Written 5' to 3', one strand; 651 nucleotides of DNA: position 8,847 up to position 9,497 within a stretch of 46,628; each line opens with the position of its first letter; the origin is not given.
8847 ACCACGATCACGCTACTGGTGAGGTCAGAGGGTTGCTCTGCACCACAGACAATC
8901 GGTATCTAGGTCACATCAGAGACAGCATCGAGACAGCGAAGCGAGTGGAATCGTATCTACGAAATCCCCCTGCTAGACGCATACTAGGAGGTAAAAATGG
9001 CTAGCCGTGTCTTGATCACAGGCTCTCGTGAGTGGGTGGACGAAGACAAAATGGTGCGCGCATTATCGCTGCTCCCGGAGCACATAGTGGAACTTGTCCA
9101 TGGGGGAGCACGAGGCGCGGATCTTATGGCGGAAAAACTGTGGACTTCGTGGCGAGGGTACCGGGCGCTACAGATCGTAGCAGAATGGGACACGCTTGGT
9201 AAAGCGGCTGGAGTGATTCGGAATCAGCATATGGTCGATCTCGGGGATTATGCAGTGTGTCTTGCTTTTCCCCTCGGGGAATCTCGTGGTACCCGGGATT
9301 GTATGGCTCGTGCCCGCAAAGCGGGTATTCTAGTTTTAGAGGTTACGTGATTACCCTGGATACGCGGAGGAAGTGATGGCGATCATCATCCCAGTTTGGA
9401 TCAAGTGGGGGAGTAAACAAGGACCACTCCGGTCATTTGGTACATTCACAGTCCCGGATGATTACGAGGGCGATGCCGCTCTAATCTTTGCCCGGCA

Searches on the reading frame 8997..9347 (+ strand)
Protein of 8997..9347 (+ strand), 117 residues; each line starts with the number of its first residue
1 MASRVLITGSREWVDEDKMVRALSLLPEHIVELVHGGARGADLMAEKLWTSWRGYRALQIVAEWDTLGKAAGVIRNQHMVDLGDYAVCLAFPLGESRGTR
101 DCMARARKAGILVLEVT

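Call 65: search_protein_families(library=pfam, max_evalue=0.001, proteins=[window:8997-9347:+])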
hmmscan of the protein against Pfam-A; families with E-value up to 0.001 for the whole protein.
window:8997-9347:+ (117 aa): 1 family
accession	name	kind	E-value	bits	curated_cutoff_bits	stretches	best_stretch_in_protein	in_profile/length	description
PF10686.14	YAcAr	-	8.3e-10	38.8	28.2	1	4-65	2-64/66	YspA, cpYpsA-related SLOG family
